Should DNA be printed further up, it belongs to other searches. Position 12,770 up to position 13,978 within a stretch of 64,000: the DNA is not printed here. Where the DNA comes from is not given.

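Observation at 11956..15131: DPPR-synthase-like UbiA prenyltransferase with cupin, NDP-sugar-type epimerase and divergent SDR: candidate polyprenyl-phospho-pentose (DPA-like) pathway outside Actinobacteria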

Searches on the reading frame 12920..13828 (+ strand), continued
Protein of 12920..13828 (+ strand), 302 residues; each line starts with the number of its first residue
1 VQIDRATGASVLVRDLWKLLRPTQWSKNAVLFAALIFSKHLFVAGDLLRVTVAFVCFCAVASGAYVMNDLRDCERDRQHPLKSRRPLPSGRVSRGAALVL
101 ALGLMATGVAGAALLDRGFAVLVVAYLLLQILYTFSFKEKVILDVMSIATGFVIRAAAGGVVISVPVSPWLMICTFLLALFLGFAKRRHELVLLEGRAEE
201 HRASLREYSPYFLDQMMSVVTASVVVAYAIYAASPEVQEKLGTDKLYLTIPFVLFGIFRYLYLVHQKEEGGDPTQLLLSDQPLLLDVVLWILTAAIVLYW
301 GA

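Call 24: search_protein_families(library=pfam, proteins=[L003:7244-8248:+, L006:4913-5950:+, L001:4903-5754:+, L003:5073-5909:+, L019:5066-5944:+, L031:6871-7956:+, L031:8064-8426:+, L035:6911-7651:+, L036:6851-8308:+, L036:8311-9075:+], max_evalue=0.001)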
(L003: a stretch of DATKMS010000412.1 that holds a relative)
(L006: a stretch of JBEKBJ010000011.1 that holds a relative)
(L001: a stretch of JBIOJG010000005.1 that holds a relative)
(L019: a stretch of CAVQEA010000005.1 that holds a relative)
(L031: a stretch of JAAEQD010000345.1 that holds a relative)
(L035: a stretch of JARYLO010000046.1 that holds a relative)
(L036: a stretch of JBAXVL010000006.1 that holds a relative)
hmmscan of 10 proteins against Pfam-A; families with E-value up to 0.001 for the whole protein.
L003:7244-8248:+ (334 aa): 5 families
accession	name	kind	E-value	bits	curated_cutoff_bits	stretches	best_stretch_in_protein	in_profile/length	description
PF16363.11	GDP_Man_Dehyd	-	4e-134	447.7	27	1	8-312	1-332/332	GDP-mannose 4,6 dehydratase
PF01370.27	Epimerase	-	8.9e-72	241.8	20.9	1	7-245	1-240/240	NAD dependent epimerase/dehydratase family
PF04321.23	RmlD_sub_bind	-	4.8e-11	42.7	27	1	7-196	3-166/287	RmlD substrate binding domain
PF05368.20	NmrA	-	1.3e-05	25.4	27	1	6-71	4-68/298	NmrA-like family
PF02719.21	Polysacc_synt_2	-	0.0006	19.5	20.2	1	8-112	2-115/293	Polysaccharide biosynthesis protein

L006:4913-5950:+ (345 aa): 7 families
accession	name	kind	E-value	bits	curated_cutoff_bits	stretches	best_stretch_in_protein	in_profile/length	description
PF16363.11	GDP_Man_Dehyd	-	2.6e-76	257.7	27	1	4-303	1-331/332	GDP-mannose 4,6 dehydratase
PF01370.27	Epimerase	-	3.9e-65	220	20.9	1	3-240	1-240/240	NAD dependent epimerase/dehydratase family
PF01073.25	3Beta_HSD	-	3.5e-21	75.9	22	1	4-219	1-220/280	3-beta hydroxysteroid dehydrogenase/isomerase family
PF02719.21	Polysacc_synt_2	-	1.9e-16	60.6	20.2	1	3-126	1-131/293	Polysaccharide biosynthesis protein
PF04321.23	RmlD_sub_bind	-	1.6e-12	47.6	27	1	1-156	1-133/287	RmlD substrate binding domain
PF07993.18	NAD_binding_4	-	8.2e-09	35.4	20.1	1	5-177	1-206/258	Male sterility protein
PF13460.12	NAD_binding_10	-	1.2e-08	35.5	27.2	1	7-158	1-131/184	NAD(P)H-binding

L001:4903-5754:+ (283 aa): 11 families
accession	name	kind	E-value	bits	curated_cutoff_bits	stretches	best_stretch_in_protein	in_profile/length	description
PF14561.12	TPR_20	-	3.8e-25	88.5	25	1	199-282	7-90/90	Tetratricopeptide repeat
PF00085.26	Thioredoxin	-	1.5e-22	80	23.5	1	7-107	4-102/103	Thioredoxin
PF13432.12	TPR_16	-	2.8e-11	44.1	32.7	1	119-173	2-56/65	Tetratricopeptide repeat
PF14559.12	TPR_19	-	2.5e-07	31.3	25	1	124-175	1-52/68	Tetratricopeptide repeat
PF13424.12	TPR_12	-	3.2e-07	30.9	30.1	0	210-244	41-75/77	Tetratricopeptide repeat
PF07719.23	TPR_2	-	2.4e-06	27.7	27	0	148-173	1-26/34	Tetratricopeptide repeat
PF00515.34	TPR_1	-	5.4e-06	26.4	27.8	0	148-172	1-25/34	Tetratricopeptide repeat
PF12895.13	ANAPC3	-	4.1e-05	24.2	27.2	0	116-173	25-81/82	Anaphase-promoting complex, cyclosome, subunit 3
PF13098.12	Thioredoxin_2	-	0.00014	22.6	27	1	21-103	3-101/104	Thioredoxin-like domain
PF13431.12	TPR_17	-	0.00014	22.3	24.4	0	137-168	2-33/34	Tetratricopeptide repeat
PF13414.12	TPR_11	-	0.00033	20.7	26.8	0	128-158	8-38/42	TPR repeat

L003:5073-5909:+ (278 aa): 3 families
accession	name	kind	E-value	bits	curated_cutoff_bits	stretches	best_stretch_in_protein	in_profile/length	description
PF22622.2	MFE-2_hydrat-2_N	-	8.2e-38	129.6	27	1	18-137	2-130/130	MFE-2 hydratase 2 N-terminal domain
PF01575.25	MaoC_dehydratas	-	2.9e-34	117.7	27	1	154-270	5-121/123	MaoC like domain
PF13452.11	FAS1_DH_region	-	3.2e-05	24.5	22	1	46-127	47-130/132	FAS1-like, dehydratase domain region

L019:5066-5944:+ (292 aa): 1 family
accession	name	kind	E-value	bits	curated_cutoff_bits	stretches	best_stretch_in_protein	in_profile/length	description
PF01177.27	Asp_Glu_race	-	7e-25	88.5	31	1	61-242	32-210/211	Asp/Glu/Hydantoin racemase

L031:6871-7956:+ (361 aa): 1 family
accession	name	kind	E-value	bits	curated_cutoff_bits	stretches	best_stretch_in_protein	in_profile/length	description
PF04015.17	DUF362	-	5.1e-20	72.8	24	1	42-247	3-200/200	Domain of unknown function (DUF362)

L031:8064-8426:+ (120 aa): 3 families
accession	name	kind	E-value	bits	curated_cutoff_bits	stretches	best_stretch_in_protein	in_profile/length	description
PF10639.15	TMEM234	-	5.5e-07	30.1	30.1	1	20-117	14-112/113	Putative transmembrane family 234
PF00893.25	Multi_Drug_Res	-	1.7e-05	25.7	23.7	1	41-110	23-93/93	Small Multidrug Resistance protein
PF00892.27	EamA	-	0.00023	21.9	28.2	1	49-117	66-133/135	EamA-like transporter family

L035:6911-7651:+ (246 aa): 2 families
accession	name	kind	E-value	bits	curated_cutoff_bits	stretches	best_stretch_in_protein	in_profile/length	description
PF00849.27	PseudoU_synth_2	-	1.3e-09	38.8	26.8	1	65-181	2-137/152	RNA pseudouridylate synthase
PF01479.30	S4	-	3.3e-09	36.8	22.8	1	4-38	1-36/48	S4 domain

L036:6851-8308:+ (485 aa): 2 families
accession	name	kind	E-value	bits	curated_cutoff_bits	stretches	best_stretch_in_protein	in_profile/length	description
PF01565.28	FAD_binding_4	-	6.6e-15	55.5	26.4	1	51-183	8-139/139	FAD binding domain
PF04030.19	ALO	-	0.00046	20.4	23.1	1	418-477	198-257/258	D-arabinono-1,4-lactone oxidase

L036:8311-9075:+ (254 aa): 4 families
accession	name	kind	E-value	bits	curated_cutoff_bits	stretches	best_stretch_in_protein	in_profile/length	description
PF00106.31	adh_short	-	4e-33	115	26.6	1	10-202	2-191/195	short chain dehydrogenase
PF13561.12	adh_short_C2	-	2.1e-23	83.6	27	1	18-205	6-188/236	Enoyl-(Acyl carrier protein) reductase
PF08659.16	KR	-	6e-14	52.8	22.6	1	12-173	4-162/180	KR domain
PF13460.12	NAD_binding_10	-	6.5e-05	23.3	27.2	1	15-218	1-178/184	NAD(P)H-binding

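Call 25: search_protein_families(library=pfam, proteins=[L022:5007-6524:+, L022:2958-4067:-, L023:4269-5927:+, L023:6849-7886:-, L029:6785-7525:+, L030:4569-6341:+, L034:7049-7930:+, L034:5366-5965:+, L026:4370-5401:-, L019:5991-7979:+], max_evalue=0.001)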
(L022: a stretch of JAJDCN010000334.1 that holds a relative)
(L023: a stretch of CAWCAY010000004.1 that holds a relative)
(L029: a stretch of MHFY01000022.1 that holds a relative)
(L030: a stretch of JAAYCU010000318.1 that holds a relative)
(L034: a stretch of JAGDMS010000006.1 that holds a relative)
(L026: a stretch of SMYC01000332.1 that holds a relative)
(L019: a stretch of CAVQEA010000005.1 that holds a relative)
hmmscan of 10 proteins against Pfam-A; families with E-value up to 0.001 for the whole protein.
L022:5007-6524:+ (505 aa): 2 families
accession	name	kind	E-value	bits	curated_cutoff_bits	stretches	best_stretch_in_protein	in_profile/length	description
PF04055.27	Radical_SAM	-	7e-26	91.8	29.5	1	239-401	2-166/166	Radical SAM superfamily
PF02310.24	B12-binding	-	4.2e-09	36.7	32.1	1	65-173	14-120/121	B12 binding domain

L022:2958-4067:- (369 aa): 3 families
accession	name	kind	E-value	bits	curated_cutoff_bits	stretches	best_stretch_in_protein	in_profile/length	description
PF13646.12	HEAT_2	-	4.5e-10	40.1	27.7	1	258-313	3-57/88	HEAT repeats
PF02985.28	HEAT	-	4.2e-08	33.1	23.5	0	258-281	4-27/31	HEAT repeat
PF13513.12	HEAT_EZ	-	0.00015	22.7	27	0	217-241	30-54/55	HEAT-like repeat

L023:4269-5927:+ (552 aa): 5 families
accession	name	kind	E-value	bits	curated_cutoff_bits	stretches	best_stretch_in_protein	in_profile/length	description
PF02335.20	Cytochrom_C552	-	4.1e-46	158.3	24.1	1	206-550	82-388/438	Cytochrome c552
PF14537.11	Cytochrom_c3_2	-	4.3e-07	30.8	25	0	403-449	5-39/79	Cytochrome c3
PF14522.11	Cytochrome_C7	-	2.8e-06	27.5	24.8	0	401-448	10-53/67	Cytochrome c7 and related cytochrome c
PF09699.15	Paired_CXXCH_1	-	9.2e-06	25.7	20.6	0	253-267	6-19/41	Doubled CXXCH motif (Paired_CXXCH_1)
PF13435.11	Cytochrome_C554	-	0.00063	21.1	20.8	0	94-113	1-20/84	Cytochrome c554 and c-prime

L023:6849-7886:- (345 aa): 0 families

L029:6785-7525:+ (246 aa): 5 families
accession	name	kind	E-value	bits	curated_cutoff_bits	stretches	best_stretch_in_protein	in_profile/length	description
PF13489.12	Methyltransf_23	-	1.2e-08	35.3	27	1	74-223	20-161/164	Methyltransferase domain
PF08242.18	Methyltransf_12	-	4.1e-08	34.3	30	1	81-167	1-91/98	Methyltransferase domain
PF13649.12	Methyltransf_25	-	6e-08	33.7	27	1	80-166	1-91/97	Methyltransferase domain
PF08241.18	Methyltransf_11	-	1.2e-05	26.3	21.2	1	82-167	2-86/95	Methyltransferase domain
PF13847.12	Methyltransf_31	-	1.8e-05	24.9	27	1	76-180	3-113/145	Methyltransferase domain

L030:4569-6341:+ (590 aa): 6 families
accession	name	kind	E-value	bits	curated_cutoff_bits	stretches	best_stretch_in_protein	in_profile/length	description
PF02518.31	HATPase_c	-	4.9e-27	95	26.4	1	468-576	2-110/111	Histidine kinase-, DNA gyrase B-, and HSP90-like ATPase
PF00498.31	FHA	-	4e-21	75.6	20.7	1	60-122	2-67/67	FHA domain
PF16697.10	Yop-YscD_cpl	-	2.8e-16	60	33.2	1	42-127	2-89/94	Inner membrane component of T3SS, cytoplasmic domain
PF01590.32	GAF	-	4.8e-15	56.7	22.4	1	199-340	1-133/133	GAF domain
PF13185.12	GAF_2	-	2.5e-13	50.8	28.6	1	198-341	2-136/136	GAF domain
PF13492.12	GAF_3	-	8.6e-10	39.6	27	1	199-342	1-129/129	GAF domain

L034:7049-7930:+ (293 aa): 1 family
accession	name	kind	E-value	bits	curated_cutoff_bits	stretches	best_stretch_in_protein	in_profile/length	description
PF00296.26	Bac_luciferase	-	2e-26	93.5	27.9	1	17-266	21-314/314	Luciferase-like monooxygenase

L034:5366-5965:+ (199 aa): 0 families

L026:4370-5401:- (343 aa): 1 family
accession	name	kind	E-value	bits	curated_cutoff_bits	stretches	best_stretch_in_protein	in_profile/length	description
PF01515.24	PTA_PTB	-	5.5e-112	374.7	24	1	14-333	2-318/319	Phosphate acetyl/butaryl transferase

L019:5991-7979:+ (662 aa): 1 family
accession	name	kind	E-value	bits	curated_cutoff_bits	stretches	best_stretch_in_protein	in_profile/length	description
PF04015.17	DUF362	-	4.8e-23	82.7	24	1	322-526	2-199/200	Domain of unknown function (DUF362)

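Call 42: find_encoding_contigs(protein=P0102, flank=10000, max_places=2)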
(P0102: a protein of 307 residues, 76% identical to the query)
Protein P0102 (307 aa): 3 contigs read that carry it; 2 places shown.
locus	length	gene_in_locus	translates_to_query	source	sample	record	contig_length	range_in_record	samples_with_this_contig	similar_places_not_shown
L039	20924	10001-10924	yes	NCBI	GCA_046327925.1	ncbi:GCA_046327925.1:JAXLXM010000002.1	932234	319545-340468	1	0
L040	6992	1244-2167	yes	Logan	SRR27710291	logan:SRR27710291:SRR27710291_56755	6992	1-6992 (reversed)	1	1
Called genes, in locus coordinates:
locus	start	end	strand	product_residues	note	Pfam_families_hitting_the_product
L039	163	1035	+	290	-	PF00085:Thioredoxin, PF13098:Thioredoxin_2 (weak), PF13432:TPR_16 (faint), PF14559:TPR_19 (faint), PF14561:TPR_20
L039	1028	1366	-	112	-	PF01740:STAS, PF13466:STAS_2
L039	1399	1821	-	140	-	PF13581:HATPase_c_2, PF02518:HATPase_c (weak)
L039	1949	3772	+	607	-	PF02743:dCache_1, PF00672:HAMP (weak), PF07730:HisKA_3, PF13581:HATPase_c_2 (faint), PF02518:HATPase_c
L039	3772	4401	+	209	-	PF00072:Response_reg, PF00196:GerE, PF08281:Sigma70_r4_2 (weak)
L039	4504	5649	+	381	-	PF03595:SLAC1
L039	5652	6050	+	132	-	-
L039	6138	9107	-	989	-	PF00384:Molybdopterin, PF01568:Molydop_binding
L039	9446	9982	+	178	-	-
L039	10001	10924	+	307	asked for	PF01040:UbiA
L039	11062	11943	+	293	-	PF00296:Bac_luciferase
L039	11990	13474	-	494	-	PF03007:WS_DGAT_cat, PF06974:WS_DGAT_C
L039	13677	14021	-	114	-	PF12852:Cupin_6 (weak), PF07883:Cupin_2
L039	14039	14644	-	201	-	PF02798:GST_N, PF13417:GST_N_3, PF13409:GST_N_2, PF00043:GST_C (weak), PF14497:GST_C_3 (weak), PF13410:GST_C_2 (weak)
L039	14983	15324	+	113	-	PF08850:DUF1820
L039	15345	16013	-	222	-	PF08242:Methyltransf_12 (faint), PF01135:PCMT, PF00398:RrnaAD (weak), PF13847:Methyltransf_31 (weak), PF08241:Methyltransf_11 (weak), PF13649:Methyltransf_25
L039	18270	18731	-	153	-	PF19315:MC_hydratase, PF01575:MaoC_dehydratas, PF13452:FAS1_DH_region (weak)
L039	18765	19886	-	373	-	PF01098:FTSW_RODA_SPOVE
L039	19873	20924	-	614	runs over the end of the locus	PF03717:PBP_dimer, PF00905:Transpeptidase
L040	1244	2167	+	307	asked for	PF01040:UbiA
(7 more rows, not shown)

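Call 43: find_encoding_contigs(protein=P0084, flank=10000, max_places=2)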
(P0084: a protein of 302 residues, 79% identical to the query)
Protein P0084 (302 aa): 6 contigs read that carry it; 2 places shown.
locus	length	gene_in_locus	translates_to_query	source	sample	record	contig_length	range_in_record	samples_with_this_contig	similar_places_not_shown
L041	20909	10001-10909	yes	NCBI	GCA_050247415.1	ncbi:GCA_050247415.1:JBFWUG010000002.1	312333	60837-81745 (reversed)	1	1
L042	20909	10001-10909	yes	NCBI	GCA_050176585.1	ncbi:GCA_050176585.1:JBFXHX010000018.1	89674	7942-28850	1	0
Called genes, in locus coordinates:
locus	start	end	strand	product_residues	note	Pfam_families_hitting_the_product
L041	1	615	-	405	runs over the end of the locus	PF13439:Glyco_transf_4, PF13579:Glyco_trans_4_4, PF20706:GT4-conflict, PF00534:Glycos_transf_1, PF13692:Glyco_trans_1_4, PF13524:Glyco_trans_1_2 (weak)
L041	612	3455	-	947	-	PF02516:STT3, PF21436:STT3-PglB_core (weak)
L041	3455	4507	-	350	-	PF00953:Glycos_transf_4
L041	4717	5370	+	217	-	PF00300:His_Phos_1 (faint)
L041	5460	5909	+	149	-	PF07681:DoxX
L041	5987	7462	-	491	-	-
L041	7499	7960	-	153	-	-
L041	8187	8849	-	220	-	PF00730:HhH-GPD, PF00633:HHH (weak)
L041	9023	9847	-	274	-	PF00106:adh_short, PF08659:KR, PF13561:adh_short_C2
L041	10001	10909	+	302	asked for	PF01040:UbiA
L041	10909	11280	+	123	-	PF01050:MannoseP_isomer, PF07883:Cupin_2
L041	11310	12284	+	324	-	PF00106:adh_short (weak), PF01370:Epimerase, PF02719:Polysacc_synt_2 (weak), PF04321:RmlD_sub_bind, PF16363:GDP_Man_Dehyd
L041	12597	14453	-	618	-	PF06980:DUF1302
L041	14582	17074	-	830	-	PF13567:DUF4131, PF03772:Competence, PF00753:Lactamase_B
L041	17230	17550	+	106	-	PF14520:HHH_5 (faint), PF12836:HHH_3, PF14579:HHH_6 (weak), PF00633:HHH, PF03934:T2SSK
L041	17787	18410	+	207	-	PF05494:MlaC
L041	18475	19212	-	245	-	PF04333:MlaA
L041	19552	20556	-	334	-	PF08240:ADH_N, PF00107:ADH_zinc_N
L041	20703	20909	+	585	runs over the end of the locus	-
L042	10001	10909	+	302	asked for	PF01040:UbiA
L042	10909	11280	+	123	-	PF01050:MannoseP_isomer, PF07883:Cupin_2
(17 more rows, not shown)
